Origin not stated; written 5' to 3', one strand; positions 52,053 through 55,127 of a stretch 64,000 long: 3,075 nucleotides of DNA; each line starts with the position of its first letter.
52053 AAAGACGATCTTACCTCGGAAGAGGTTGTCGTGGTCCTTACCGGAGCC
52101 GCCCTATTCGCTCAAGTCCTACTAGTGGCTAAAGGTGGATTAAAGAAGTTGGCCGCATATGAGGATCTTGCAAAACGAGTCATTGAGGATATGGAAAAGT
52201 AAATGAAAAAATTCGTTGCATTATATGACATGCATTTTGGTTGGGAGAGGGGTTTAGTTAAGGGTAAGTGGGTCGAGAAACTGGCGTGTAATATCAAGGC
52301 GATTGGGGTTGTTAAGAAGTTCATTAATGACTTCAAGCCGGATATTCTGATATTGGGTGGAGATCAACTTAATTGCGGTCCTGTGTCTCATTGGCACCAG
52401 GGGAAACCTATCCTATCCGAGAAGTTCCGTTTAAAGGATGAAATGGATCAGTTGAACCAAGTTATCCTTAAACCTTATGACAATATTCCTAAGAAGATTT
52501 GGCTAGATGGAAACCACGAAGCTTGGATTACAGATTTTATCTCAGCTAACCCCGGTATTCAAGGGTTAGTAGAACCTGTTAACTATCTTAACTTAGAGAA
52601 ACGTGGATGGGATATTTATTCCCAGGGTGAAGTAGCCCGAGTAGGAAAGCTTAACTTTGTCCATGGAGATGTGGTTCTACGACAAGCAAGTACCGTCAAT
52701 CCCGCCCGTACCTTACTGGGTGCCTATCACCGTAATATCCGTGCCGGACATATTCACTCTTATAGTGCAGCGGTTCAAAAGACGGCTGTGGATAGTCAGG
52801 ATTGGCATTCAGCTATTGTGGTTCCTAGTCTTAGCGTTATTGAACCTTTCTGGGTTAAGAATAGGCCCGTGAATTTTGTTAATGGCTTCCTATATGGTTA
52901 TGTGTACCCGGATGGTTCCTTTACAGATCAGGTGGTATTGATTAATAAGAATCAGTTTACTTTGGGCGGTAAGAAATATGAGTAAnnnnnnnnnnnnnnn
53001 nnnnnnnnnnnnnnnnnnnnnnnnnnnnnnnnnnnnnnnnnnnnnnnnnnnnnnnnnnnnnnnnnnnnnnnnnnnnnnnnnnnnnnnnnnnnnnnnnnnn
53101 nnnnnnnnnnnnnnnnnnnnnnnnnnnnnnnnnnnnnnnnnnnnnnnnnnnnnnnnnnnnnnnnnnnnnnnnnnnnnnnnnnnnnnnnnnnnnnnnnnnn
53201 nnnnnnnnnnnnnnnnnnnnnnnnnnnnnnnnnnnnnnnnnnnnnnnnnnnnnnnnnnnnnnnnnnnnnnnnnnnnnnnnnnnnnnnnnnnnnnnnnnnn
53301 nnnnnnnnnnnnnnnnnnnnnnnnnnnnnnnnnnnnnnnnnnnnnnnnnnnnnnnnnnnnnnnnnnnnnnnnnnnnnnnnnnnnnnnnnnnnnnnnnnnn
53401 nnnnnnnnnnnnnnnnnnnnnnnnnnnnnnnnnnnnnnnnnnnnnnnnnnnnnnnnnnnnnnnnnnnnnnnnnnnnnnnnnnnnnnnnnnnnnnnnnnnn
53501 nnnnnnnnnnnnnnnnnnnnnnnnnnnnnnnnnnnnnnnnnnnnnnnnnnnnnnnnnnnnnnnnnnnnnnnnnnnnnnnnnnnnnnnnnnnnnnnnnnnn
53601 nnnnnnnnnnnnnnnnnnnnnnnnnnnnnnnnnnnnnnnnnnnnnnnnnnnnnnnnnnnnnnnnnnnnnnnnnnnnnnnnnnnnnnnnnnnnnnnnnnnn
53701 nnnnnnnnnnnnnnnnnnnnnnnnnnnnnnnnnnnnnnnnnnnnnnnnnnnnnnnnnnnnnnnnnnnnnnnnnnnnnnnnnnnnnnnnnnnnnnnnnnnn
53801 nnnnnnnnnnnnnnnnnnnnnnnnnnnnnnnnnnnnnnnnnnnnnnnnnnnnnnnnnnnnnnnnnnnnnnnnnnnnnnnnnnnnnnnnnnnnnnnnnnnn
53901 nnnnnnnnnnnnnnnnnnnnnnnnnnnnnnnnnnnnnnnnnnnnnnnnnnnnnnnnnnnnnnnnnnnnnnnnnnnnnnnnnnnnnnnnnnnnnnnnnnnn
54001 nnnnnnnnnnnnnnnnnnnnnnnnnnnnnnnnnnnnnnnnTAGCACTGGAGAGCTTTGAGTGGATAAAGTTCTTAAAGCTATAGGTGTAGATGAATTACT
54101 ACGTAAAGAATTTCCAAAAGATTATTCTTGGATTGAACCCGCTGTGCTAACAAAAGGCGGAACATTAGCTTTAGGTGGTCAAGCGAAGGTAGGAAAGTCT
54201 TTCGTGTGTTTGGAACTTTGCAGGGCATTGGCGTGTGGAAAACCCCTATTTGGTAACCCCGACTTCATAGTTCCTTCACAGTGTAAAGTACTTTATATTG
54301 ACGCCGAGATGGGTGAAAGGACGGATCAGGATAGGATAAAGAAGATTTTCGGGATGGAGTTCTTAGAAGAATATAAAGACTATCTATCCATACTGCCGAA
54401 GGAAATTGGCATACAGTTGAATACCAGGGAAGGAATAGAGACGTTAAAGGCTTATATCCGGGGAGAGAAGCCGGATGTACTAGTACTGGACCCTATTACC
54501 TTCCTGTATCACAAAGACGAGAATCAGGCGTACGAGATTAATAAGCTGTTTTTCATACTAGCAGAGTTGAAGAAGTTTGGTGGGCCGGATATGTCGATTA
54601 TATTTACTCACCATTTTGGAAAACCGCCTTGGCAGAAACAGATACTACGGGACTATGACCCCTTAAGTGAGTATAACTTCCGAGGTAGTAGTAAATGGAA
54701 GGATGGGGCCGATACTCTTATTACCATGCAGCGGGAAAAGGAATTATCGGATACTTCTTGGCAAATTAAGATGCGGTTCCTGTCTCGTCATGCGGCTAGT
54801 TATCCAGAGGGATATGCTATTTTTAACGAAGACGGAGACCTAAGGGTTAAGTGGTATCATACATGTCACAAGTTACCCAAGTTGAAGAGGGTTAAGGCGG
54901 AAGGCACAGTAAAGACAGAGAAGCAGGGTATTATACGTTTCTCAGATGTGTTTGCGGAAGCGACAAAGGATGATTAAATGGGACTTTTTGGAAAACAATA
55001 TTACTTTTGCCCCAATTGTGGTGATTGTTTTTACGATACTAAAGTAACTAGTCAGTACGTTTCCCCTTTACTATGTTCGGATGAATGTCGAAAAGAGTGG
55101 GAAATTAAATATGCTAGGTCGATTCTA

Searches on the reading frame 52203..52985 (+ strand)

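Call 61: search_protein_families(library=phrogs, proteins=[window:52203-52985:+], max_evalue=0.0001)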
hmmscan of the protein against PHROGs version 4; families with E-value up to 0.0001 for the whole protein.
window:52203-52985:+ (260 aa): 1 family
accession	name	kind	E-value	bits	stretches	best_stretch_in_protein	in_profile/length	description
phrog_221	-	other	1.3e-14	55.2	1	31-197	127-299/367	metallo-phosphoesterase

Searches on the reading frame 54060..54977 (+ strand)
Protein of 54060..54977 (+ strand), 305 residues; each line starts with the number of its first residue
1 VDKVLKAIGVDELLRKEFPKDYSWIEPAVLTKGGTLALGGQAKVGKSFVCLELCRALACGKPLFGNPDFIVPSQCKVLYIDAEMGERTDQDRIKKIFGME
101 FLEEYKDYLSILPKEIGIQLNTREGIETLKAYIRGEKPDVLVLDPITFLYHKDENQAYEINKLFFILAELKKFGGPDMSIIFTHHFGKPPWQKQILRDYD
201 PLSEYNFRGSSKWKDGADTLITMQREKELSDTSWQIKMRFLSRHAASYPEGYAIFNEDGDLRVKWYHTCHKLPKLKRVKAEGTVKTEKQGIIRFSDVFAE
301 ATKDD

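Call 61: search_protein_families(library=phrogs, proteins=[window:54060-54977:+], max_evalue=0.0001)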
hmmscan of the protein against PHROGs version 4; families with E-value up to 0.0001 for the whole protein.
window:54060-54977:+ (305 aa): 9 families
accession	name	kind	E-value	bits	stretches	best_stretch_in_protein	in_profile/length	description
phrog_13004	-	unknown function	1e-14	55.2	1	11-188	111-290/363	-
phrog_3123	-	unknown function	1.4e-14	54.6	1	20-193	328-512/583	-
phrog_2597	-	DNA, RNA and nucleotide metabolism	3.9e-14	53.1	1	28-189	362-517/747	DNA primase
phrog_239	-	DNA, RNA and nucleotide metabolism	1.1e-13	52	1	16-231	337-561/801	DNA primase/helicase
phrog_906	-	DNA, RNA and nucleotide metabolism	1e-10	42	1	29-227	523-700/872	DNA polymerase/primase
phrog_1284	-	unknown function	1.8e-08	35.1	1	16-170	18-164/306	-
phrog_6012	-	DNA, RNA and nucleotide metabolism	2.2e-07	31.4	1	19-113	132-226/447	DNA helicase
phrog_6357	-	unknown function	8e-05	23.1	0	13-230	11-194/321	-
phrog_19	-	DNA, RNA and nucleotide metabolism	8.3e-05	22.6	0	31-229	351-543/621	DnaB-like replicative helicase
